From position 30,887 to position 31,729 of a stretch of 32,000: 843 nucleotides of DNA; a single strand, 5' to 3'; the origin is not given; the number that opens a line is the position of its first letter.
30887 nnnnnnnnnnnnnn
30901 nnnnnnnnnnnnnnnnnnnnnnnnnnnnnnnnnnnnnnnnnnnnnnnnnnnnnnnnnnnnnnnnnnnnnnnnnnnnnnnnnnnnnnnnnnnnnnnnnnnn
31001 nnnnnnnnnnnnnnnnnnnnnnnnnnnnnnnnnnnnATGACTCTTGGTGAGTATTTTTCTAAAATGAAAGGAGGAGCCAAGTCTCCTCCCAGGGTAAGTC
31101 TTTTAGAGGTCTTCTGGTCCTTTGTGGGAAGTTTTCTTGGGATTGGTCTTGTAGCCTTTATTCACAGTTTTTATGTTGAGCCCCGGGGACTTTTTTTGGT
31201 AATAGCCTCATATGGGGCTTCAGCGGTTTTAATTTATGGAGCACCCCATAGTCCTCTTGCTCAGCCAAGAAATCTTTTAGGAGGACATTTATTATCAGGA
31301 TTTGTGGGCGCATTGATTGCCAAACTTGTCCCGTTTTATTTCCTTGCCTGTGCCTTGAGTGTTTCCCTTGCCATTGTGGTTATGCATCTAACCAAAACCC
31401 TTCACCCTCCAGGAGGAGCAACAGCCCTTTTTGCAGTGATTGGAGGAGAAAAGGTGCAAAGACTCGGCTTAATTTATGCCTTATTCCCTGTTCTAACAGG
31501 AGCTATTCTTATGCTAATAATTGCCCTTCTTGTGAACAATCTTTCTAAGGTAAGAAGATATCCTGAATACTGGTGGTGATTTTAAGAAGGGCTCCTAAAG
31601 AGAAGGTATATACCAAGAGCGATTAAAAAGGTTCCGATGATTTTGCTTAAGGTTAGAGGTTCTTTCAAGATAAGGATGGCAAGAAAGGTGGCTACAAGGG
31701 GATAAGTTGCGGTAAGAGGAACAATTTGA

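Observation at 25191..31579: Six-gene operon: periplasmic NarG-like molybdoenzyme wired to an NrfD-type anchor and coupled to CBS and HPP proteins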

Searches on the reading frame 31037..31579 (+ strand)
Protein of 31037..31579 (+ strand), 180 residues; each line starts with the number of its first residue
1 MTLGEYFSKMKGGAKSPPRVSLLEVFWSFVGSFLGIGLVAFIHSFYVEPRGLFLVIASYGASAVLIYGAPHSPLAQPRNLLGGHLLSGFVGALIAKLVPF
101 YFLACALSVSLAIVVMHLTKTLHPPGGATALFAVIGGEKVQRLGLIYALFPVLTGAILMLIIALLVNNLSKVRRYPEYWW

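Call 3: search_protein_families(library=pfam, proteins=[window:31037-31579:+], max_evalue=0.01)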
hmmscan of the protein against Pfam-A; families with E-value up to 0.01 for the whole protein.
window:31037-31579:+ (180 aa): 1 family
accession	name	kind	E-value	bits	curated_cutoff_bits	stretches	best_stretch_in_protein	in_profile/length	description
PF04982.19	TM_HPP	-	1.3e-58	197.5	27.2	1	17-176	1-157/157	HPP, transmembrane region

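Call 4: search_protein_families(library=ncbifam, proteins=[window:31037-31579:+], max_evalue=0.01)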
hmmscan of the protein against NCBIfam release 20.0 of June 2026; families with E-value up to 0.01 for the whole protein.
window:31037-31579:+ (180 aa): 0 families

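Call 18: find_homologous_proteins(query=window:31037-31579:+)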
Query window:31037-31579:+ (180 aa): 7998 proteins with E <= 0.001 among 8000 candidates; the best 120 are listed.
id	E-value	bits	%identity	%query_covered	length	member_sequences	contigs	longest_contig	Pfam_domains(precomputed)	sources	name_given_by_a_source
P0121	7.9e-110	383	100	100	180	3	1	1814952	PF04982.20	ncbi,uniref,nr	ncbi:membrane protein [Caldimicrobium thiodismutans]|uniref:Membrane protein n=1 Tax=Caldimicrobium 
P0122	3.3e-95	335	86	100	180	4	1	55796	PF04982.20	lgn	-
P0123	2.2e-86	307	77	100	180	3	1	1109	PF04982.20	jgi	jgi:CBS-domain-containing membrane protein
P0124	1.7e-72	261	80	84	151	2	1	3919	PF04982.20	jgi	-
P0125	2.5e-67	244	63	99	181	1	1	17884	PF04982.20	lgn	-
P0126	9.1e-67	243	62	99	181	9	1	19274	PF04982.20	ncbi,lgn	ncbi:MAG: HPP family protein [Thermodesulfovibrionales bacterium]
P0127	3.4e-66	241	62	99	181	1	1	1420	PF04982.20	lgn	-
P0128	6.4e-66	240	66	98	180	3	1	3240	PF04982.20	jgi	jgi:CBS-domain-containing membrane protein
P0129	1.6e-65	239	64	99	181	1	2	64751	PF04982.20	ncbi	-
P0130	3.2e-65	238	63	99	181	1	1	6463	PF04982.20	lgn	-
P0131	5.1e-65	237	63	99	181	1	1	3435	PF04982.20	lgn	-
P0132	8.4e-65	236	65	99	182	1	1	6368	PF04982.20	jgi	-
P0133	1.1e-64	236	65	99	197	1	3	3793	PF04982.20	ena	-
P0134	1.1e-64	236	65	99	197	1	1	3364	PF04982.20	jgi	-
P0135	2.2e-64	235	63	99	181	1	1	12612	PF04982.20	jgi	jgi:CBS-domain-containing membrane protein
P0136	2.2e-64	235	62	98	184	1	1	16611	PF04982.20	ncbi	-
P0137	3.0e-64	234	64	99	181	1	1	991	PF04982.20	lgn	-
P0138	4.5e-64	234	63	99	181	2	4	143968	PF04982.20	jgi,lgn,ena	-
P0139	4.5e-64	234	63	99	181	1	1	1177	PF04982.20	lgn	-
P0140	4.7e-64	234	64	99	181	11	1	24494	PF04982.20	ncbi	ncbi:MAG: HPP family protein [Caldimicrobium sp.]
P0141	5.4e-64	234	63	99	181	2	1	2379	PF04982.20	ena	-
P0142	6.2e-64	233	66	99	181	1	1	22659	PF04982.20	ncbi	-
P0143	6.2e-64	233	64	99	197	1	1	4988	PF04982.20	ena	-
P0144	6.3e-64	233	65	99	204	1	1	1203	PF04982.20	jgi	jgi:CBS-domain-containing membrane protein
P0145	8.8e-64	233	63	98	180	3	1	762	PF04982.20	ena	-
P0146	9.8e-64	233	60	99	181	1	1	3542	PF04982.20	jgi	jgi:CBS-domain-containing membrane protein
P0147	1.0e-63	233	63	99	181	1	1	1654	PF04982.20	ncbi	-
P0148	1.1e-63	233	62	99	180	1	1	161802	PF04982.20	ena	-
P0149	1.1e-63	233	63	98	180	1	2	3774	PF04982.20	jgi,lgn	jgi:CBS-domain-containing membrane protein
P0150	1.2e-63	233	63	99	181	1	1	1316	PF04982.20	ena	-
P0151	1.3e-63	232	64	99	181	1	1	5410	PF04982.20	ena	-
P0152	1.4e-63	232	62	99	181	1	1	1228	PF04982.20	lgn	-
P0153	1.6e-63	232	60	99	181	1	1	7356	PF04982.20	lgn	-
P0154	1.6e-63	232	64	99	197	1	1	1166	PF04982.20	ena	-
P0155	1.6e-63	232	63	99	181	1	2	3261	PF04982.20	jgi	jgi:CBS-domain-containing membrane protein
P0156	1.7e-63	232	63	97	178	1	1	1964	PF04982.20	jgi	jgi:CBS-domain-containing membrane protein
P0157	1.7e-63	232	61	99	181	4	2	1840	PF04982.20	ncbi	-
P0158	2.0e-63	232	62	100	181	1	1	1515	PF04982.20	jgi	jgi:CBS-domain-containing membrane protein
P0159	2.1e-63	232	63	99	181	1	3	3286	PF04982.20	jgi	jgi:CBS-domain-containing membrane protein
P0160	2.2e-63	232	64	97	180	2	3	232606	PF04982.20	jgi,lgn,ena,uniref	uniref:HPP family protein n=1 Tax=Desulfobacca acetoxidans TaxID=60893 RepID=A0A7C5EN78_9BACT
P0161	2.3e-63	232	62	99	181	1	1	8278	PF04982.20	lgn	-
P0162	2.3e-63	232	62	99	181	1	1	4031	PF04982.20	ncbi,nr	ncbi:MAG: HPP family protein [Nitrospirae bacterium]|nr:HPP family protein [Nitrospirota bacterium]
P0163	2.4e-63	232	65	98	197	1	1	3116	PF04982.20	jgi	-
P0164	2.5e-63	231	61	99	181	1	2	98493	PF04982.20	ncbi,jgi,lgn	ncbi:MAG: HPP family protein [Nitrospirota bacterium]|jgi:CBS-domain-containing membrane protein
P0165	2.5e-63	231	63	98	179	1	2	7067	PF04982.20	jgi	jgi:CBS-domain-containing membrane protein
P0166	2.6e-63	231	62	98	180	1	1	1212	PF04982.20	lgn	-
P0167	2.9e-63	231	65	98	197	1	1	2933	PF04982.20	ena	-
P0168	3.0e-63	231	64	99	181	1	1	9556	PF04982.20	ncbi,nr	ncbi:MAG: HPP family protein [Nitrospirae bacterium]|nr:HPP family protein [Nitrospirota bacterium]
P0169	3.0e-63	231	64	99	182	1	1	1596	PF04982.20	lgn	-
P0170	3.1e-63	231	62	99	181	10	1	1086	PF04982.20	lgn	-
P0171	3.1e-63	231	63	99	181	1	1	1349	PF04982.20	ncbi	-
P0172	3.1e-63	231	64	99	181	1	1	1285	PF04982.20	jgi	jgi:CBS-domain-containing membrane protein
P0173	3.2e-63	231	61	99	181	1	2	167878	PF04982.20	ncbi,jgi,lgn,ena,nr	ncbi:MAG: HPP family protein [Thermodesulfovibrionales bacterium]|jgi:CBS-domain-containing membrane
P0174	3.4e-63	231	61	99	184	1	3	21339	PF04982.20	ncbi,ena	-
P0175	3.5e-63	231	63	97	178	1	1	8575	PF04982.20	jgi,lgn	jgi:CBS-domain-containing membrane protein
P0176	3.7e-63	231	61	99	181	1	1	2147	PF04982.20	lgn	-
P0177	3.9e-63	231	64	97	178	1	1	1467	PF04982.20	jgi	jgi:CBS-domain-containing membrane protein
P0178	4.0e-63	231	62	99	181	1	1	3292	PF04982.20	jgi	jgi:CBS-domain-containing membrane protein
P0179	4.6e-63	231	62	99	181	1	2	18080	PF04982.20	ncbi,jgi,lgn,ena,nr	ncbi:MAG: HPP family protein [Nitrospiraceae bacterium]|nr:HPP family protein [Nitrospiraceae bacter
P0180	4.7e-63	231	64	98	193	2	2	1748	PF04982.20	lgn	-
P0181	5.1e-63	230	62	99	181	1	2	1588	PF04982.20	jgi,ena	-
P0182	5.2e-63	230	63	97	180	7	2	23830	PF04982.20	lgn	-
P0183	5.4e-63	230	62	99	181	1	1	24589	PF04982.20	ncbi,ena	-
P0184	5.6e-63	230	62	99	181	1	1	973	PF04982.20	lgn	-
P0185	6.3e-63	230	64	99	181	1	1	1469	PF04982.20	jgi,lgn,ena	-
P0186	6.4e-63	230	62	99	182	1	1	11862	PF04982.20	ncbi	-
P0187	6.6e-63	230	63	99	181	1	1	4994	PF04982.20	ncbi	-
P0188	7.0e-63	230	63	99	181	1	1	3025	PF04982.20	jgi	jgi:CBS-domain-containing membrane protein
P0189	7.7e-63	230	61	99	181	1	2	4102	PF04982.20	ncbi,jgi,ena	jgi:CBS-domain-containing membrane protein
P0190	8.0e-63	230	62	97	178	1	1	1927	PF04982.20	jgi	jgi:CBS-domain-containing membrane protein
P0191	8.1e-63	230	62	99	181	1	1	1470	PF04982.20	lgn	-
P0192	9.3e-63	230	61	98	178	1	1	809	PF04982.20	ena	-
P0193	1.0e-62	229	60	99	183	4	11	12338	PF04982.20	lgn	-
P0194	1.1e-62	229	62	99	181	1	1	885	PF04982.20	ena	-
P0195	1.1e-62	229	61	98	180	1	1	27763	PF04982.20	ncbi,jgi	-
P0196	1.1e-62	229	61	99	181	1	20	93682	PF04982.20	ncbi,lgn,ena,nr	ncbi:MAG: HPP family protein [Nitrospirae bacterium]|nr:HPP family protein [Nitrospirota bacterium] 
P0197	1.2e-62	229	63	99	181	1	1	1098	PF04982.20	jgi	jgi:CBS-domain-containing membrane protein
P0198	1.2e-62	229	63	99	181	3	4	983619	PF04982.20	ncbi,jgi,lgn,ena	jgi:CBS-domain-containing membrane protein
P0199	1.2e-62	229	61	99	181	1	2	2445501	PF04982.20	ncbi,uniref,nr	ncbi:membrane protein [Dissulfurispira thermophila]|uniref:Membrane protein n=2 Tax=root TaxID=1 Rep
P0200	1.2e-62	229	63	99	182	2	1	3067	PF04982.20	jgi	jgi:CBS-domain-containing membrane protein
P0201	1.2e-62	229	63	99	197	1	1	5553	PF04982.20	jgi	jgi:CBS-domain-containing membrane protein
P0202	1.3e-62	229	62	98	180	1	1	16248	PF04982.20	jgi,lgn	jgi:CBS-domain-containing membrane protein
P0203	1.3e-62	229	64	97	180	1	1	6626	PF04982.20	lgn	-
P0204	1.3e-62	229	62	99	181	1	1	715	PF04982.20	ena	-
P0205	1.3e-62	229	65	97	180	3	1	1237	PF04982.20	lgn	-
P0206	1.4e-62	229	63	99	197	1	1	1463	PF04982.20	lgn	-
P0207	1.5e-62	229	61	99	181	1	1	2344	PF04982.20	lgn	-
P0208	1.5e-62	229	61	99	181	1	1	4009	PF04982.20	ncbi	-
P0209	1.6e-62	229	61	98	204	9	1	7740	PF04982.20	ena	-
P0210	1.6e-62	229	61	99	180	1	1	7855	PF04982.20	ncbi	-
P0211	1.6e-62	229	63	99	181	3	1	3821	PF04982.20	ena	-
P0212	1.7e-62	229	62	99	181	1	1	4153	PF04982.20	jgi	jgi:CBS-domain-containing membrane protein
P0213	1.8e-62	229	63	99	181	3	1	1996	PF04982.20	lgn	-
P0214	1.9e-62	229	61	99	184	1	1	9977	PF04982.20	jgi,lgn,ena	-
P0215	2.0e-62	229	60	99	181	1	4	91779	PF04982.20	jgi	jgi:CBS-domain-containing membrane protein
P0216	2.0e-62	229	62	99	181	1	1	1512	PF04982.20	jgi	jgi:CBS-domain-containing membrane protein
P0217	2.0e-62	229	61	97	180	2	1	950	PF04982.20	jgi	jgi:CBS-domain-containing membrane protein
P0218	2.0e-62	229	63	99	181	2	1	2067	PF04982.20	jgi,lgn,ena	-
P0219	2.0e-62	229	62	97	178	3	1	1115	PF04982.20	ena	-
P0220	2.1e-62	228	62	100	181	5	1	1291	PF04982.20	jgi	jgi:CBS-domain-containing membrane protein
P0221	2.1e-62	228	63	99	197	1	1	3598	PF04982.20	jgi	jgi:CBS-domain-containing membrane protein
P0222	2.1e-62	228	60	97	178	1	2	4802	PF04982.20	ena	-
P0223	2.1e-62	228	61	100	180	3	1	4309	PF04982.20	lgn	-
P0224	2.2e-62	228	63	99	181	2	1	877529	PF04982.20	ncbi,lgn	-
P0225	2.2e-62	228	64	98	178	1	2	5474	PF04982.20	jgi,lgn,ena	-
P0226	2.2e-62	228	61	99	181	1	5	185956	PF04982.20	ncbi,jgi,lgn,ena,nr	ncbi:MAG TPA: HPP family protein [Nitrospirota bacterium]|nr:HPP family protein [Nitrospirota bacter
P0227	2.2e-62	228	62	99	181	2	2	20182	PF04982.20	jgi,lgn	jgi:CBS-domain-containing membrane protein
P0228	2.4e-62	228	63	97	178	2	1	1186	PF04982.20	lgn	-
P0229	2.4e-62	228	64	99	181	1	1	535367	PF04982.20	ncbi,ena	-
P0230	2.5e-62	228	63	99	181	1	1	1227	PF04982.20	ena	-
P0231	2.6e-62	228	61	98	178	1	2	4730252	PF04982.20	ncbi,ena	-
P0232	2.6e-62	228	60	98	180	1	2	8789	PF04982.20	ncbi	-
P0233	2.6e-62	228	64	99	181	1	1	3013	PF04982.20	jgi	jgi:CBS-domain-containing membrane protein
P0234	2.7e-62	228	63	99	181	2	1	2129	PF04982.20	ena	-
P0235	2.7e-62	228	60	97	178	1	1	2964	PF04982.20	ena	-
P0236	2.7e-62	228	62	99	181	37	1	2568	PF04982.20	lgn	-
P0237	2.8e-62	228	60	99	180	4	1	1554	PF04982.20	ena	-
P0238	2.8e-62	228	62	99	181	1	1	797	PF04982.20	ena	-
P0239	2.8e-62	228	63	97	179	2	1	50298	PF04982.20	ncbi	-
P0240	2.9e-62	228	60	97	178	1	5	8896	PF04982.20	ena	-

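Call 19: find_encoding_contigs(protein=P0199, flank=7000, max_places=1)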
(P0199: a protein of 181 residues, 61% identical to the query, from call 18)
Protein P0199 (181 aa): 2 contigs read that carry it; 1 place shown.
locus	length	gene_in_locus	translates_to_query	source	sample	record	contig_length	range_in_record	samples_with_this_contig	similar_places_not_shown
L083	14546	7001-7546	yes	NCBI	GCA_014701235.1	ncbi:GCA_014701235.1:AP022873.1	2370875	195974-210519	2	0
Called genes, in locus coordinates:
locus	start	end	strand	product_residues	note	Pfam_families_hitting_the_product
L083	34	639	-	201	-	-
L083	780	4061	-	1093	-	PF17757:UvrB_inter, PF02559:CarD_TRCF_RID, PF00270:DEAD, PF04851:ResIII, PF00271:Helicase_C, PF03461:TRCF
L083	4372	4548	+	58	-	-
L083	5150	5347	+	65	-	PF20095:DUF6485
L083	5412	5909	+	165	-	PF04246:RseC_MucC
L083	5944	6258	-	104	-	PF07883:Cupin_2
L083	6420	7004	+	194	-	PF00571:CBS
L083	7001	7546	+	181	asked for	PF04982:TM_HPP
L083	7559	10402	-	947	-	PF03710:GlnE, PF08335:GlnD_UR_UTase, PF03710:GlnE, PF08335:GlnD_UR_UTase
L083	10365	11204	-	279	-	PF12911:OppC_N, PF00528:BPD_transp_1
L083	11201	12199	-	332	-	PF19300:BPD_transp_1_N, PF00528:BPD_transp_1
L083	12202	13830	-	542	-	PF00496:SBP_bac_5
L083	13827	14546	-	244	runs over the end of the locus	PF02475:TRM5-TYW2_MTfase (weak), PF02527:GidB (weak), PF05175:MTS, PF06325:PrmA (faint), PF10294:Methyltransf_16, PF13847:Methyltransf_31, PF13649:Methyltransf_25 (weak)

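Call 20: find_encoding_contigs(protein=P0160, flank=7000, max_places=1)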
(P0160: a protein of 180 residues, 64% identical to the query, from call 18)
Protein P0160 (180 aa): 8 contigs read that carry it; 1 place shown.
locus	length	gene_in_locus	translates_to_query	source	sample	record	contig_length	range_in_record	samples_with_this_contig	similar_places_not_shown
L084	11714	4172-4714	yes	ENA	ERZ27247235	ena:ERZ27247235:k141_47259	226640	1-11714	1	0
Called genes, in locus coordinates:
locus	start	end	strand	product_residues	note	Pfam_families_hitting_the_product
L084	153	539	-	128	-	PF14294:DUF4372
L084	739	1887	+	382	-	-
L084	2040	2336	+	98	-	PF13751:DDE_Tnp_1_6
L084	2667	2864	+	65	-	-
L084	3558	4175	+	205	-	PF00571:CBS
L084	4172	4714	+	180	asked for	PF04982:TM_HPP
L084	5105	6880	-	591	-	PF00654:Voltage_CLC, PF00571:CBS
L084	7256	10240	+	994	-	PF02700:PurS (faint), PF18072:FGAR-AT_linker (weak), PF00586:AIRS, PF02769:AIRS_C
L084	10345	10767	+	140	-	PF09383:NIL, PF12838:Fer4_7 (weak), PF13187:Fer4_9 (faint), PF13484:Fer4_16 (faint), PF00037:Fer4 (weak), PF12837:Fer4_6 (faint), PF13237:Fer4_10 (weak), PF14697:Fer4_21 (weak)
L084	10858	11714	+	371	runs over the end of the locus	PF07690:MFS_1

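Call 21: find_encoding_contigs(protein=P0140, flank=7000, max_places=1)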
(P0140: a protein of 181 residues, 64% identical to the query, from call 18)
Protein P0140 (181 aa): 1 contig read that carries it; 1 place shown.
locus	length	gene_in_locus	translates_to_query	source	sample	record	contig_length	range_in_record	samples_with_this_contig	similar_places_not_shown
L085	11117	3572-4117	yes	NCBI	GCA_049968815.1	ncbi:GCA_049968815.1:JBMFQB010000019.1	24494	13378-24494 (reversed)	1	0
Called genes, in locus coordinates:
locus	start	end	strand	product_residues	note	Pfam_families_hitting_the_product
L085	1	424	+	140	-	PF09701:Cas_Cmr5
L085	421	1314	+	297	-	PF03787:RAMPs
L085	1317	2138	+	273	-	PF09651:Cas_APE2256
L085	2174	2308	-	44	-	-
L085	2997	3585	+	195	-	PF00571:CBS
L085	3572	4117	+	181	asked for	PF04982:TM_HPP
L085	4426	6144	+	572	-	PF00342:PGI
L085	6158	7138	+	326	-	PF00490:ALAD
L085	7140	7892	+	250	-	PF03330:DPBB_1, PF05036:SPOR (weak)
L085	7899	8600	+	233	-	PF22935:RM44_endonuclase, PF14622:Ribonucleas_3_3, PF00636:Ribonuclease_3, PF00035:dsrm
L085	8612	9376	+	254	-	PF01904:DUF72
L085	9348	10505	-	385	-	PF00072:Response_reg, PF13487:HD_5, PF01966:HD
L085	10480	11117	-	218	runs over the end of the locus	PF12804:NTP_transf_3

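Call 22: find_encoding_contigs(protein=P0231, flank=7000, max_places=1)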
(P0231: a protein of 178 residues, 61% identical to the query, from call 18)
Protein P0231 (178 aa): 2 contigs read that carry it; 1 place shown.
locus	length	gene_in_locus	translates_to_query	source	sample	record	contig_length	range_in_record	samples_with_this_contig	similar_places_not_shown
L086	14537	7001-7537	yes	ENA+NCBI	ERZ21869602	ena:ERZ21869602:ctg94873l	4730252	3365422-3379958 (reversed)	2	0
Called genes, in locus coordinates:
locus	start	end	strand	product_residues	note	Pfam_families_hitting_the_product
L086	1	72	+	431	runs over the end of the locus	PF00109:ketoacyl-synt, PF02801:Ketoacyl-synt_C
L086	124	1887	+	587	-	PF00664:ABC_membrane, PF00005:ABC_tran, PF13304:AAA_21 (faint), PF02463:SMC_N (weak)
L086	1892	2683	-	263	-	PF03279:Lip_A_acyltrans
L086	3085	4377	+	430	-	PF13808:DDE_Tnp_1_assoc (weak)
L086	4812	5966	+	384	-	PF02684:LpxB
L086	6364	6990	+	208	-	PF00571:CBS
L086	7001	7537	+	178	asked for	PF04982:TM_HPP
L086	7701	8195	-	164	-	-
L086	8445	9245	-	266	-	PF10670:DUF4198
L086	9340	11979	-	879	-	PF07715:Plug, PF00593:TonB_dep_Rec_b-barrel, PF14905:OMP_b-brl_3 (weak)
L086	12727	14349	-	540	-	PF00656:Peptidase_C14, PF08308:PEGA, PF13620:CarboxypepD_reg (faint), PF03366:YEATS, PF20305:pYEATS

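Call 60: find_related_loci(query=A1, collection=metagenome_contigs, flank=10000)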
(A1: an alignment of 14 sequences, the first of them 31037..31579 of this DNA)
Query A1 (180 aa) in metagenome_contigs; peptide patterns used: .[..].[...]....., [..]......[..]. (x = any residue, [..] = any of these).
600 stretches matched a pattern (row limit reached: there are more); 582 encode a relative of the query (tblastn E <= 1e-3); the best 80 are kept; 80 distinct loci.
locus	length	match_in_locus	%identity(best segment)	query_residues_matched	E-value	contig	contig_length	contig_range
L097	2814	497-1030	62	3-179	5e-69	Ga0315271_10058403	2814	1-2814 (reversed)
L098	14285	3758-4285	64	5-179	4e-68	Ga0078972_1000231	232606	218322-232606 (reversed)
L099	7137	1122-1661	61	1-179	2e-67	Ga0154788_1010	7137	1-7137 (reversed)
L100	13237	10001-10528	59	5-179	8e-66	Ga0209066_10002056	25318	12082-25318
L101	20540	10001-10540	59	1-179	5e-66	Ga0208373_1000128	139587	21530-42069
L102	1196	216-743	61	5-179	2e-70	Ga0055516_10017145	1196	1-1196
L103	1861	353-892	61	1-179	3e-68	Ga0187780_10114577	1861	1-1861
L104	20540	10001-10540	60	1-179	7e-66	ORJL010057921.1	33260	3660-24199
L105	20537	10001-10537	59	2-179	8e-66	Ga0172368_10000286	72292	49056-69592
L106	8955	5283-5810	63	5-179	8e-66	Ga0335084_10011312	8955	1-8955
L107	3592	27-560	60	3-179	1e-65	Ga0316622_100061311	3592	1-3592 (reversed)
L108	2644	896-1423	61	5-179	2e-66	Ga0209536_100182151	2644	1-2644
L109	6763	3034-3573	60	1-179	2e-65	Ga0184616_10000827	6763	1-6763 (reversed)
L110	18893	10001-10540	61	1-179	3e-65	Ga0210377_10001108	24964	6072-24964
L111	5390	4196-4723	61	5-179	3e-65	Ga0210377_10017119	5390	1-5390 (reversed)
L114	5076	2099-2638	60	1-179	7e-65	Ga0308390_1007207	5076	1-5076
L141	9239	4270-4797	60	5-179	6e-63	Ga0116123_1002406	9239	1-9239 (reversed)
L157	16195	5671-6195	58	6-179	7e-64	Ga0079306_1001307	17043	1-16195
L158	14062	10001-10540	57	2-180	2e-62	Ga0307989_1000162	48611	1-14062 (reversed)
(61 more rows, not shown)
